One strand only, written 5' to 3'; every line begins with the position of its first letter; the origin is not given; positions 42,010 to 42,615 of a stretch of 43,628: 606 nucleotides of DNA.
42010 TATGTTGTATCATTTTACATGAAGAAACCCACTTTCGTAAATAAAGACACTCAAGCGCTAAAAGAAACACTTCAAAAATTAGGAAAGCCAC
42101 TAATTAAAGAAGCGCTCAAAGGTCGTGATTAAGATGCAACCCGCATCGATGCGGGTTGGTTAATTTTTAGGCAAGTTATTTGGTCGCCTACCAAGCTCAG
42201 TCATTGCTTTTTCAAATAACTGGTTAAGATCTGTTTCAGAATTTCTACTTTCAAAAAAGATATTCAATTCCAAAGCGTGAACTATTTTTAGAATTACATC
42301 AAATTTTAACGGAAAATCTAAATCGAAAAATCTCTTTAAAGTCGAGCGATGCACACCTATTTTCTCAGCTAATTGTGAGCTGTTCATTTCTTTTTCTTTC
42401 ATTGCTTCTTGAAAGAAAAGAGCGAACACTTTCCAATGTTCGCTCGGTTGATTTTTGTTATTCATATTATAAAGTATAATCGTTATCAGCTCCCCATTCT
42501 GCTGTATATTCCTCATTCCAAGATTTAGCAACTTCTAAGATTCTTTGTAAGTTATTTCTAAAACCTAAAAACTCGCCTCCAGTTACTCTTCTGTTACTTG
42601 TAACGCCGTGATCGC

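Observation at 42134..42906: Self-promoted small-gene plus HTH cassette between the lysis and tail modules (acr-aca-like or toxin-antitoxin-like)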

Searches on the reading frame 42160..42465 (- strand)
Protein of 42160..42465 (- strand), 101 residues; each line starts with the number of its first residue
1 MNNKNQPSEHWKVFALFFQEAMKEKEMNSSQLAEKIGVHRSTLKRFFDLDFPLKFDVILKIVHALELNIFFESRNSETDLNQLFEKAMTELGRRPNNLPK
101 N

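Call 4: search_protein_families(library=pfam, proteins=[window:42160-42465:-], max_evalue=1)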
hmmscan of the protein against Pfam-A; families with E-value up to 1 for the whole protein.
window:42160-42465:- (101 aa): 15 families
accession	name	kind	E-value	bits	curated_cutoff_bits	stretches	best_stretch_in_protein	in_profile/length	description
PF13443.12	HTH_26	-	2.5e-06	28.1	22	1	20-69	4-54/63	Cro/C1-type HTH DNA-binding domain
PF01381.28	HTH_3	-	0.00011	22.6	23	1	19-67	2-50/55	Helix-turn-helix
PF21716.3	dnstrm_HI1420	-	0.0042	17.3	27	1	29-69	46-86/90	Probable addiction module antidote protein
PF02954.25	HTH_8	-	0.039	14.1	22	1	19-45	11-37/42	Bacterial regulatory protein, Fis family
PF01022.26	HTH_5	-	0.06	13.7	22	1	21-44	10-33/47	Bacterial regulatory protein, arsR family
PF25213.1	HVO_A0261_N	-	0.06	13.7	35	1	20-46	18-44/86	HVO_A0261 N-terminal domain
PF08279.18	HTH_11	-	0.07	13.5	25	1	23-45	11-34/55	HTH domain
PF17762.8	HTH_ParB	-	0.073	13.7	22.6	1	17-44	11-38/102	ParB HTH domain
PF20432.4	Xre-like-HTH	-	0.095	13.4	25.8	1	27-45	24-42/63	Antitoxin Xre-like helix-turn-helix domain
PF01047.28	MarR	-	0.12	12.7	24.6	1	25-46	16-37/59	MarR family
PF05269.17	Phage_CII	-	0.21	12.3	21.3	1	30-62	27-58/91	Bacteriophage CII protein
PF09339.16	HTH_IclR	-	0.22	11.8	22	1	25-45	17-37/52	IclR helix-turn-helix domain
PF13556.12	HTH_30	-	0.22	11.8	27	1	25-44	11-30/59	PucR C-terminal helix-turn-helix domain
PF13551.12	HTH_29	-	0.24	12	28.1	1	21-46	7-32/64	Winged helix-turn helix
PF12840.13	HTH_20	-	0.27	11.7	27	1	23-45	15-37/51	Helix-turn-helix domain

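Call 5: search_protein_families(library=phrogs, proteins=[window:42160-42465:-], max_evalue=1)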
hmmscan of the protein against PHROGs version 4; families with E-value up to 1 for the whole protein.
window:42160-42465:- (101 aa): 33 families (the best 25 are shown)
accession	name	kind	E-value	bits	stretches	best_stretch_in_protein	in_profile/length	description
phrog_1373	-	transcription regulation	8.9e-06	26.8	1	19-84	69-134/166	transcriptional regulator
phrog_3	-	transcription regulation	9.5e-06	26.6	1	9-79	84-155/430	transcriptional repressor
phrog_1728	-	transcription regulation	5.4e-05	23.3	1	19-69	9-59/380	transcriptional regulator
phrog_2339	-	DNA, RNA and nucleotide metabolism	8.5e-05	23.5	1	18-77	30-90/98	HTH DNA binding protein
phrog_8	-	transcription regulation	8.8e-05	23.1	1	5-65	68-128/346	transcriptional regulator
phrog_725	-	transcription regulation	0.00028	21.8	1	26-79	25-77/101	CII-like regulator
phrog_2439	-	transcription regulation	0.00082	19.3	1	19-77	13-72/367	transcriptional regulator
phrog_8522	-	DNA, RNA and nucleotide metabolism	0.0011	20.5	1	20-76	14-70/71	HTH DNA binding protein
phrog_4779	-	transcription regulation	0.0033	18.9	1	19-52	8-41/98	transcriptional regulator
phrog_2967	-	transcription regulation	0.0033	18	1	14-68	11-65/225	transcriptional regulator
phrog_10347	-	unknown function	0.0043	18.4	1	20-51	32-64/76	-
phrog_18104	-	transcription regulation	0.0053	17.6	1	25-67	12-54/57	transcriptional regulator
phrog_11187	-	transcription regulation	0.018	15.8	1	25-65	19-59/63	transcriptional regulator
phrog_4268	-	transcription regulation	0.024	15.9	1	21-72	39-92/96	transcriptional repressor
phrog_1468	-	transcription regulation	0.024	15.3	1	12-43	6-37/67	transcriptional repressor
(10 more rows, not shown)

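Call 7: search_protein_families(library=padloc, proteins=[window:42160-42465:-], max_evalue=1)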
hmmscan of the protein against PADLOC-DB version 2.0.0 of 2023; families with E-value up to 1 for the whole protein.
window:42160-42465:- (101 aa): 4 families
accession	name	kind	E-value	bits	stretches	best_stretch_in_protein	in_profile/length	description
PDLC03947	RmrA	-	0.0057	13.5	1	18-83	16-83/383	-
PDLC03952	RmrA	-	0.009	12.9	1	18-85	27-94/395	-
PDLC03948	RmrA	-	0.0091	12.9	1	19-84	14-83/397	-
PDLC04758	PDC-M64B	-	0.021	13.3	1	19-73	36-90/123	-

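Call 8: search_protein_families(library=ncbifam, proteins=[window:42160-42465:-], max_evalue=1)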
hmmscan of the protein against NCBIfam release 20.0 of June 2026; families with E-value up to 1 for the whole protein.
window:42160-42465:- (101 aa): 9 families
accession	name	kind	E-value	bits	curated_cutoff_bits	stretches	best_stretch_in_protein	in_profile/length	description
NF038310.1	lysogeny_AimR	equivalog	3.4e-06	26.3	70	1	19-68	2-51/365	AimR family lysis-lysogeny pheromone receptor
TIGR02684.1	dnstrm_HI1420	hypoth_equivalog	0.00013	22.1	53.7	1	23-69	42-86/89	addiction module antidote protein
NF007271.0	PRK09726.1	equivalog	0.00039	20.3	79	1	24-70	23-69/88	type II toxin-antitoxin system antitoxin HipB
NF041951.1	phage_RstR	subfamily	0.00066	19.9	80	1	18-69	7-58/108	RstR family transcriptional repressor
TIGR00270.2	TIGR00270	equivalog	0.0025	17.6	110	1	17-84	79-146/159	multiprotein bridging factor aMBF1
NF008853.0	PRK11891.1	equivalog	0.0058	15.3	560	1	17-75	8-66/430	aspartate carbamoyltransferase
TIGR02607.1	antidote_HigA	equivalog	0.0094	15.8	47.7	1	19-66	13-60/81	HigA family addiction module antitoxin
TIGR00180.1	parB_part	domain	0.041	13.6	58.45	1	15-63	109-156/186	ParB/RepB/Spo0J family partition protein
NF009949.0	PRK13413.1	equivalog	0.059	13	272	1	22-48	168-194/203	master DNA invertase Mpi family serine-type recombinase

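Call 31: search_solved_structures(query=window:42160-42465:-, max_evalue=1)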
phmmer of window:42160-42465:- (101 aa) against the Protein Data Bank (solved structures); distinct sequences matched with E-value up to 1: 5.
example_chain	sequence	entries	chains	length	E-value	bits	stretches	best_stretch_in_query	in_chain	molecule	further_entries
2wiu_B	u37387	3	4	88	0.12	16.2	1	25-77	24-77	HTH-TYPE TRANSCRIPTIONAL REGULATOR HIPB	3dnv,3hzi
5k98_B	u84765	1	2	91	0.13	16.1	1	25-77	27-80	Antitoxin HipB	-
4yg4_A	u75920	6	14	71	0.29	14.9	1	25-69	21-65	Antitoxin HipB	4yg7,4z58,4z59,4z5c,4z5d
4yg1_A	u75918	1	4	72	0.33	14.8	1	25-69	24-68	Antitoxin HipB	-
4z5h_A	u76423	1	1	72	0.73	13.7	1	26-69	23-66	Antitoxin HipB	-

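Call 50: find_related_loci(query=A2, collection=viral_contigs, flank=4000)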
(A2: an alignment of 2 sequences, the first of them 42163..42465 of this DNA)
Query A2 (101 aa) in viral_contigs; peptide patterns used: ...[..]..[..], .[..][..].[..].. (x = any residue, [..] = any of these).
268 stretches matched a pattern; 4 encode a relative of the query (tblastn E <= 1e-3); 4 distinct loci.
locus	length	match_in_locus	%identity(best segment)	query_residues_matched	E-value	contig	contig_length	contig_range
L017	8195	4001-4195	37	17-83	5e-10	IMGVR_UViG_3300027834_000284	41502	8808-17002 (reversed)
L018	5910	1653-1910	38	1-84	4e-9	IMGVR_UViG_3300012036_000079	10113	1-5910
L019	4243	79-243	44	17-71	6e-9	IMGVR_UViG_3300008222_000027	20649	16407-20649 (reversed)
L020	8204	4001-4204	37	1-67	4e-6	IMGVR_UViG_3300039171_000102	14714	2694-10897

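Call 51: find_homologous_proteins(query=A2, max_evalue=0.001)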
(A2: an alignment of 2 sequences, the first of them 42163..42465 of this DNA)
Query A2 (2 sequences) (101 aa, profile of the alignment): 123 proteins with E <= 0.001 among 135 candidates; the best 120 are listed.
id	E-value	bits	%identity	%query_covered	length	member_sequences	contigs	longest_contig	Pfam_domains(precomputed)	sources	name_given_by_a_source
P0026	4.3e-48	180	95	99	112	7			PF13443.13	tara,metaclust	tara:strand:+ start:608 stop:946 length:339 start_codon:yes stop_codon:yes gene_type:complete|metacl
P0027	2.8e-42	161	38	83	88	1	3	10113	-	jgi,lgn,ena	-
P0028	4.1e-38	148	36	83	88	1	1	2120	PF13443.13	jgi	jgi:transcriptional regulator with XRE-family HTH domain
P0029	9.6e-37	143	35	83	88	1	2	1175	PF13443.13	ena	-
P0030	1.6e-36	143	35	83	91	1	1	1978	PF13443.13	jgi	jgi:transcriptional regulator with XRE-family HTH domain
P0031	2.0e-36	142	35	83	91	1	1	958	PF13443.13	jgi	-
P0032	2.8e-36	142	35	83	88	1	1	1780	PF13443.13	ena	-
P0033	4.0e-36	141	35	83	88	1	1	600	PF13443.13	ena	-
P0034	4.5e-36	141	34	83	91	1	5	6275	PF13443.13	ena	-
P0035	6.3e-36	141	34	83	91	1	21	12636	PF13443.13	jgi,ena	jgi:transcriptional regulator with XRE-family HTH domain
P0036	6.7e-36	140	34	83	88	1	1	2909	PF13443.13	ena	-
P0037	8.5e-36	140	35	83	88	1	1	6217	PF13443.13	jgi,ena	-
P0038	1.3e-35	140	33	83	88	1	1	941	PF13443.13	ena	-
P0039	1.3e-35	140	72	100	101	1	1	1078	PF13443.13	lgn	-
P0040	1.4e-35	139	34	83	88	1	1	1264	PF13443.13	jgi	jgi:transcriptional regulator with XRE-family HTH domain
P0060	4.4e-34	135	68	100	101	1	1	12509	PF01381.29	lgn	-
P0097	7.3e-30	121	44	51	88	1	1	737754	PF01381.29,PF13443.13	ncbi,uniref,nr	ncbi:helix-turn-helix domain-containing protein [Tenacibaculum singaporense]|uniref:helix-turn-helix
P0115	1.1e-27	114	74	87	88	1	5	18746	PF01381.29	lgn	-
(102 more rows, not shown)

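Call 58: find_encoding_contigs(protein=P0060, flank=6000, max_places=3)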
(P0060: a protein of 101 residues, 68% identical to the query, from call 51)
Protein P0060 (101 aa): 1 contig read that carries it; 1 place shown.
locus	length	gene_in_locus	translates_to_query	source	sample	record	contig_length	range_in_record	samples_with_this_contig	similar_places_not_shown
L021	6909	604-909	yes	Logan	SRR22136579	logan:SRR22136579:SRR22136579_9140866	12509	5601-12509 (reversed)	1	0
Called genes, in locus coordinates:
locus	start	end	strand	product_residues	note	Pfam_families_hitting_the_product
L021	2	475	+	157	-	?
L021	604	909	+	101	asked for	PF01381:HTH_3 (weak)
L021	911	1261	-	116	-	-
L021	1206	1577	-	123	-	-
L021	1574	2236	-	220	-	PF00112:Peptidase_C1 (weak)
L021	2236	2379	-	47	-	-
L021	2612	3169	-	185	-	-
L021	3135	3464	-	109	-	-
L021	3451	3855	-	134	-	-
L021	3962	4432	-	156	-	-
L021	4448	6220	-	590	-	-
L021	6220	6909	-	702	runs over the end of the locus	-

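Call 59: find_encoding_contigs(protein=P0115, flank=6000, max_places=4)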
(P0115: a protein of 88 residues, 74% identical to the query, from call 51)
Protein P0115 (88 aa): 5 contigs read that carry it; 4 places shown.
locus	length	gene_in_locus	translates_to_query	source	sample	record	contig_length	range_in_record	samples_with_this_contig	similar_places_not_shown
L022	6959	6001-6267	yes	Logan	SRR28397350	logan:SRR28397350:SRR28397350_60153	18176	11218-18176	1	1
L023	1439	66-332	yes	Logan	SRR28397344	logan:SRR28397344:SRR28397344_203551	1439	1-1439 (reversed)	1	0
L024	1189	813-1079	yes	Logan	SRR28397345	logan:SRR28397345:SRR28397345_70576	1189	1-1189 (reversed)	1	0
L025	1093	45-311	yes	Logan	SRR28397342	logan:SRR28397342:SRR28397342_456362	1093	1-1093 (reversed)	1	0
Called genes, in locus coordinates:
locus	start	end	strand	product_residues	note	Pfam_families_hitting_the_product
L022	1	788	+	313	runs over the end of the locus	PF20459:DUF6712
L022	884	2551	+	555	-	PF27455:YomR_C (faint)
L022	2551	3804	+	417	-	-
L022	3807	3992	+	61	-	-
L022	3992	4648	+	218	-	-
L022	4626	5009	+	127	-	PF05951:Peptidase_M15_2, PF08291:Peptidase_M15_3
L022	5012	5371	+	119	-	-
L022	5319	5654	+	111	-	-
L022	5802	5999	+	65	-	-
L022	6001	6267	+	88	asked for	PF01381:HTH_3 (weak)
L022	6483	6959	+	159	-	?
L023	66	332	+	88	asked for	PF01381:HTH_3 (weak)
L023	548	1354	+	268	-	-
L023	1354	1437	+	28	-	?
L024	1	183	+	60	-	?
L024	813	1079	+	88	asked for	PF01381:HTH_3 (weak)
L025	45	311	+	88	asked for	PF01381:HTH_3 (weak)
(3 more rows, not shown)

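Call 62: find_related_loci(query=A3, collection=metagenome_contigs, flank=3500)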
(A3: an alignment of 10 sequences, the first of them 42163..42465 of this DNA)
Query A3 (101 aa) in metagenome_contigs; peptide patterns used: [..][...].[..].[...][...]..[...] (x = any residue, [..] = any of these).
174 stretches matched a pattern; 23 encode a relative of the query (tblastn E <= 1e-3); 23 distinct loci.
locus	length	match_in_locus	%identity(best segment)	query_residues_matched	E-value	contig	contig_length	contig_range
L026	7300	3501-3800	95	2-101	2e-62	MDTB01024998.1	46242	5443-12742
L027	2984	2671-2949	46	9-101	4e-26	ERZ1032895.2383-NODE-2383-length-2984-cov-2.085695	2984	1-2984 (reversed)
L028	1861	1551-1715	45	17-71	9e-10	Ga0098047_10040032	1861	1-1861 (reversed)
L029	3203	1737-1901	44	17-71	2e-8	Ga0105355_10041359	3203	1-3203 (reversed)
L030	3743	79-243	44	17-71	2e-8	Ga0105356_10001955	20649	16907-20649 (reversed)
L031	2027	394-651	34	1-84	9e-8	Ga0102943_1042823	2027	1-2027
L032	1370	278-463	37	17-78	4e-7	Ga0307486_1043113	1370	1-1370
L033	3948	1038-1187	40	24-73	6e-7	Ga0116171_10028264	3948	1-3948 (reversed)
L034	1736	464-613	40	24-73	6e-7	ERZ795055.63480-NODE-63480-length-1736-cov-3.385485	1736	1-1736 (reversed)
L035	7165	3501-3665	36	17-71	7e-7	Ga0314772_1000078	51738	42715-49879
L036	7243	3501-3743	38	1-77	1e-6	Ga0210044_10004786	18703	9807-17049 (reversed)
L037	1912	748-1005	35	1-84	2e-6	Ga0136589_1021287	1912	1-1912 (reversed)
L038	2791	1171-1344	36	17-74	6e-6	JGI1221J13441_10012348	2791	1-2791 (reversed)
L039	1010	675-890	36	1-71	6e-6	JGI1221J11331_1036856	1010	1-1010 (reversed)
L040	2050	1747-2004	34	1-84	9e-6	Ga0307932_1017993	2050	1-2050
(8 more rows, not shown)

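Call 104: find_encoding_contigs(protein=P0097, flank=7000, max_places=2)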
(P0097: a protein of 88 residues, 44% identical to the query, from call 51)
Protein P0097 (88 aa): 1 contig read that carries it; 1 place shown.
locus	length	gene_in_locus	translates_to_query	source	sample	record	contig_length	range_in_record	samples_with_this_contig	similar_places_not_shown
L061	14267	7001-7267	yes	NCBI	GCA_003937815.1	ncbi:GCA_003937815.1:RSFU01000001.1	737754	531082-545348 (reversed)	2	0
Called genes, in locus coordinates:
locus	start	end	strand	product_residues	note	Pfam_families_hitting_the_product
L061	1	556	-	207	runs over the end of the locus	-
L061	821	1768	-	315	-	PF20459:DUF6712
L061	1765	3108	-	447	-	-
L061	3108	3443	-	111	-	-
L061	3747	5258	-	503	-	-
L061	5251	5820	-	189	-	-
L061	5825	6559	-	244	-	-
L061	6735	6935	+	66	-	-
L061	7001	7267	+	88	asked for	PF01381:HTH_3 (weak), PF13443:HTH_26 (weak)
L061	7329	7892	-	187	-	-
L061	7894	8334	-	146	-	-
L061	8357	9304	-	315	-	-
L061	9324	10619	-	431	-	PF01343:Peptidase_S49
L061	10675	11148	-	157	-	-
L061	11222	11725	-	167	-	-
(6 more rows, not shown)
